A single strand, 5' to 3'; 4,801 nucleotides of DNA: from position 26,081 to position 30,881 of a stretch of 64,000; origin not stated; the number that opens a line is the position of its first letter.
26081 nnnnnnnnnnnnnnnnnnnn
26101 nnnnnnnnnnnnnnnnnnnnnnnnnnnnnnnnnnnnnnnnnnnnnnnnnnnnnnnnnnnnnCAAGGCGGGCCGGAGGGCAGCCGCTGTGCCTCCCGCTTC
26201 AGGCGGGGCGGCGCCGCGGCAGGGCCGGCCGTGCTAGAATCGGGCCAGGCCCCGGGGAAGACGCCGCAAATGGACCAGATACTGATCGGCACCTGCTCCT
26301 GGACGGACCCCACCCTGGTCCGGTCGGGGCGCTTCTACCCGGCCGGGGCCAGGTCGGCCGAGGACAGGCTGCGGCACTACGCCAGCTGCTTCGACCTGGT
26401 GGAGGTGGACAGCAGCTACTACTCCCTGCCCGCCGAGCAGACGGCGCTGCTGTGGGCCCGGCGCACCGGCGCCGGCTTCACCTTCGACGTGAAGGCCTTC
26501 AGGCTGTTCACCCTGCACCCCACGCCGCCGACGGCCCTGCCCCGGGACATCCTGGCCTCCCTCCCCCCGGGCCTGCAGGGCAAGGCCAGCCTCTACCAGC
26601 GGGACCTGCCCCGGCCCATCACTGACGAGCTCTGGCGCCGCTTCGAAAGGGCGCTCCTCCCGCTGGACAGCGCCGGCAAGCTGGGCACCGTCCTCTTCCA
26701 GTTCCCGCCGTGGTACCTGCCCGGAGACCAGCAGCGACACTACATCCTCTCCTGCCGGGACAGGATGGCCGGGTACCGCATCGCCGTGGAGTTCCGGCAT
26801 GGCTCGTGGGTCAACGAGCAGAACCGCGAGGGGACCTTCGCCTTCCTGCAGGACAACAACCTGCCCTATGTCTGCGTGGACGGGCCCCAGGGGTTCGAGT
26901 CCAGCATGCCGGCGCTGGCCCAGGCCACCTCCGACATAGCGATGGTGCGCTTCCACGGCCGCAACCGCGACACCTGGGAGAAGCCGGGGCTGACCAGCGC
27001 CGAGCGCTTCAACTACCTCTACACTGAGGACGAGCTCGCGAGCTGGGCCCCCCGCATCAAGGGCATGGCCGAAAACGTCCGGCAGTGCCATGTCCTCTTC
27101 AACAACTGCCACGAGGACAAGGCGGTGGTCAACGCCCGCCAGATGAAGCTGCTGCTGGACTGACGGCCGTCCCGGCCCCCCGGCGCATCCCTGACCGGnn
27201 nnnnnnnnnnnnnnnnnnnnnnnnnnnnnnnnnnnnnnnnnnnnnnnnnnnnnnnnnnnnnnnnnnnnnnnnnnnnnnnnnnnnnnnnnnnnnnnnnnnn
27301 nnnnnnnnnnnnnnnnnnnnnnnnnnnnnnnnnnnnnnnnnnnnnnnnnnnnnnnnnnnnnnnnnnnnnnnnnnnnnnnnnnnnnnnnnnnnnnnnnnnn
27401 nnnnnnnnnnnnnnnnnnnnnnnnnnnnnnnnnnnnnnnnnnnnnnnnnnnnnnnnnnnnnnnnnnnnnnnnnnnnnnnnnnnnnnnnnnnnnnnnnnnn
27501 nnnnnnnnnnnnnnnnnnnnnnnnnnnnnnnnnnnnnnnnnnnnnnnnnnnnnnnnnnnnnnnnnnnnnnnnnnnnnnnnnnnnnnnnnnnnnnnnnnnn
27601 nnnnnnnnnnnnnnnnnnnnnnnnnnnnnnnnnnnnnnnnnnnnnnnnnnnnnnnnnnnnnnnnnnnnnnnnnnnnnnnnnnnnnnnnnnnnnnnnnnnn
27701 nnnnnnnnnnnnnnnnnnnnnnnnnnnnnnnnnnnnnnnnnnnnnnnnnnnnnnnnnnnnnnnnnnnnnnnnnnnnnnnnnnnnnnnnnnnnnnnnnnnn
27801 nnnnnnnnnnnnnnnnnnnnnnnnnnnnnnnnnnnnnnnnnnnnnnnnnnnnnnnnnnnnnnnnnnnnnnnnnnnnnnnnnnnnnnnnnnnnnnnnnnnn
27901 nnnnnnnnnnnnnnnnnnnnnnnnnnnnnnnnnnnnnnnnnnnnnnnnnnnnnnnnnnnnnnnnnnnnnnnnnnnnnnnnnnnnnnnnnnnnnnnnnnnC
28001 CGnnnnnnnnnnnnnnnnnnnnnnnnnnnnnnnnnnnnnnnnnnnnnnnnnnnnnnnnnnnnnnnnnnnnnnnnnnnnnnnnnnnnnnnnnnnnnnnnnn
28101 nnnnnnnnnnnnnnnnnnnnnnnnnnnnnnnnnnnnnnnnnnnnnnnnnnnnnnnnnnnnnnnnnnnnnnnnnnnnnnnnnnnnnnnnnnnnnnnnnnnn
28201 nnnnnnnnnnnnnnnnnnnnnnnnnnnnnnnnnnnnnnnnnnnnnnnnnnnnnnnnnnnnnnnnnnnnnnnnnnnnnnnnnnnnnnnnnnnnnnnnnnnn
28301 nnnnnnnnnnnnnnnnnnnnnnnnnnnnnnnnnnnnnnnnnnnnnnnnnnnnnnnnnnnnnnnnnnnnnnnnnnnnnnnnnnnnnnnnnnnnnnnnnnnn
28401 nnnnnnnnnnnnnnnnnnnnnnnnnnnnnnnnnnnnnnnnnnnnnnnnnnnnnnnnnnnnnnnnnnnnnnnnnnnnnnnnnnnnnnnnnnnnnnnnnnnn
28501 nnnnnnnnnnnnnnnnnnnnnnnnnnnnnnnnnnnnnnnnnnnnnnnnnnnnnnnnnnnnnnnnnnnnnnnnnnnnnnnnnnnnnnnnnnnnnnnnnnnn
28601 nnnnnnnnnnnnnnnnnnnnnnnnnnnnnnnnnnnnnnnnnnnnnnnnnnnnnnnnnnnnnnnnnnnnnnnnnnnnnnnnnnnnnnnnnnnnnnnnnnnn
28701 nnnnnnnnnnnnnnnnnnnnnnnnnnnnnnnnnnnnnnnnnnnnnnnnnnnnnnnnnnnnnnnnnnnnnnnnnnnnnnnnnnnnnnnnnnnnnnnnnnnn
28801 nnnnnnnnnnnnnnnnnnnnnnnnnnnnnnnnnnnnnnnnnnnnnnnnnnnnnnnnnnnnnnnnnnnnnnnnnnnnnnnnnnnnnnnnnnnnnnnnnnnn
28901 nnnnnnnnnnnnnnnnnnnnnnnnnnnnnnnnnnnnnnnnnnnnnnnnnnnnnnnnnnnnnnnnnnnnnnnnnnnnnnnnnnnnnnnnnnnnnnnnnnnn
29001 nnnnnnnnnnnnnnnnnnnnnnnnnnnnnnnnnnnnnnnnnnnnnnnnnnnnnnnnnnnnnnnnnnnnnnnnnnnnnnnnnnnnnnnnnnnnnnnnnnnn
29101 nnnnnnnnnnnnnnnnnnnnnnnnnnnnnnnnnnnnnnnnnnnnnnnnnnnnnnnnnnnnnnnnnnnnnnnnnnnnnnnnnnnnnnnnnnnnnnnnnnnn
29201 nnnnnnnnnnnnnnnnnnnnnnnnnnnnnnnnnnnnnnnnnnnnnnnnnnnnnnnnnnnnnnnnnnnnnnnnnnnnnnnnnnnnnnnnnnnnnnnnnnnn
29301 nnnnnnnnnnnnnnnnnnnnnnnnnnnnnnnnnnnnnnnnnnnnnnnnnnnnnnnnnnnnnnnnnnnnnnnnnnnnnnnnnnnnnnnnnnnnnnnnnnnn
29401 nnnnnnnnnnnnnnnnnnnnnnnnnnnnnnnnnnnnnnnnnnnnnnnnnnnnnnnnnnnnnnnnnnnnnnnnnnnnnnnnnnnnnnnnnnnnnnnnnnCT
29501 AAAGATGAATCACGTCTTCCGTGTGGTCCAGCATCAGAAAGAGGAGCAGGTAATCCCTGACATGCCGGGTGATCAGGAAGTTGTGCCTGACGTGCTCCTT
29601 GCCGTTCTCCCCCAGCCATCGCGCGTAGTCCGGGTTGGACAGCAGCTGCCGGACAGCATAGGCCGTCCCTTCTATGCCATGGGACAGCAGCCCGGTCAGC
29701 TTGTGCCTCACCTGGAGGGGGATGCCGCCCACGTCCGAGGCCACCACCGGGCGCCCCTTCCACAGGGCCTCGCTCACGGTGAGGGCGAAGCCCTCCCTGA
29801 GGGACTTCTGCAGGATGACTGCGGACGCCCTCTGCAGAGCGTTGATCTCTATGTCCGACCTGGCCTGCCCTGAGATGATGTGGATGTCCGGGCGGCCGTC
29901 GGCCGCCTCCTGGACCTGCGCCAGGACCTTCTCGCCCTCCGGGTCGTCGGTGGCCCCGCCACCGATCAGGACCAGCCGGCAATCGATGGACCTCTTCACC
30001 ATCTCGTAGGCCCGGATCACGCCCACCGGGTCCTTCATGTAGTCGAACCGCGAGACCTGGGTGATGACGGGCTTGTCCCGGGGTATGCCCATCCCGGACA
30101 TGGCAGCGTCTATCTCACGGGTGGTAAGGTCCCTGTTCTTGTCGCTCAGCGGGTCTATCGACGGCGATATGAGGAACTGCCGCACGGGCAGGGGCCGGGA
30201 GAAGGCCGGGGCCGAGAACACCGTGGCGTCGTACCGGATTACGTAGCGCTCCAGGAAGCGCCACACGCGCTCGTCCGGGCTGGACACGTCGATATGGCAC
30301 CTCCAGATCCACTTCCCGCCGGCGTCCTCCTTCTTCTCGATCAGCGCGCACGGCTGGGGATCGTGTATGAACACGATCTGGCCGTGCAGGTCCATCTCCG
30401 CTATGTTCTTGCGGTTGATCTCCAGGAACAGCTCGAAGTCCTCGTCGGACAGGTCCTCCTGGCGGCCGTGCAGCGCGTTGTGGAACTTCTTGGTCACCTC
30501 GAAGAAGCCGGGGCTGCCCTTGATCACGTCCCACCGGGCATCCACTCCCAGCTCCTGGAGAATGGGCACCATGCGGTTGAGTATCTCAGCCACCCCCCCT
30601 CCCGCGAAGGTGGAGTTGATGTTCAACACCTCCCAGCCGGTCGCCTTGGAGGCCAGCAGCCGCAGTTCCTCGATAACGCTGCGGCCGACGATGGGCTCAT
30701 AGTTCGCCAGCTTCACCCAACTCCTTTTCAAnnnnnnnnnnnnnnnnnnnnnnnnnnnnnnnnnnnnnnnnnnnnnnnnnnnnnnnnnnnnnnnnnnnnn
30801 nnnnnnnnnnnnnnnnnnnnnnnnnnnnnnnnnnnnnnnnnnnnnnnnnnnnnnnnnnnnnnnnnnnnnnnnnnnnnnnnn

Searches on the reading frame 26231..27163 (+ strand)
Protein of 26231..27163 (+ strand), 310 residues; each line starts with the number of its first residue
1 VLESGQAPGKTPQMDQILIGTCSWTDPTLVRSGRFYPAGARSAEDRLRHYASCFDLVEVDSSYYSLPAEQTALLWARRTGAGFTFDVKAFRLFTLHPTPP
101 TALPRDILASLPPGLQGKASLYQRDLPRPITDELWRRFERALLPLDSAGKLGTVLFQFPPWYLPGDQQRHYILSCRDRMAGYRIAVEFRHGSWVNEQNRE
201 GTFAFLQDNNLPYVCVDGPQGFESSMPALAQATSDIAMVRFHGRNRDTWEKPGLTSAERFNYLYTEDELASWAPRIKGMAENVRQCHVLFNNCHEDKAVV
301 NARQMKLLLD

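Call 47: search_protein_families(library=pfam, proteins=[window:26231-27163:+], max_evalue=0.001)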
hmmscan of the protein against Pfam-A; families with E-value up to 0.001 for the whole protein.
window:26231-27163:+ (310 aa): 1 family
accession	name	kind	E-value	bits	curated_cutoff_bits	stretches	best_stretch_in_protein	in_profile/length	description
PF01904.24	DUF72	-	9.5e-60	202.8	25.3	1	36-306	1-215/217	Protein of unknown function DUF72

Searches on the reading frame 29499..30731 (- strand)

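Call 47: search_protein_families(library=pfam, proteins=[window:29499-30731:-], max_evalue=0.001)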
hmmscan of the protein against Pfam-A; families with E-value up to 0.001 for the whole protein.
window:29499-30731:- (410 aa): 4 families
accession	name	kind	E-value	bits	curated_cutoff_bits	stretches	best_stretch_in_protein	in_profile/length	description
PF21269.3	TreT_GT1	-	1.8e-55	187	27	1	37-178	1-143/144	Trehalose synthase, N-terminal domain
PF00534.26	Glycos_transf_1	-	1.3e-22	80.5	26.4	1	215-379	10-171/172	Glycosyl transferases group 1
PF13692.12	Glyco_trans_1_4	-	1.7e-14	54.7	27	1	221-366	2-142/142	Glycosyl transferases group 1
PF20706.3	GT4-conflict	-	2.1e-06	27.4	26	1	232-347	211-326/385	Family 4 Glycosyltransferase in conflict systems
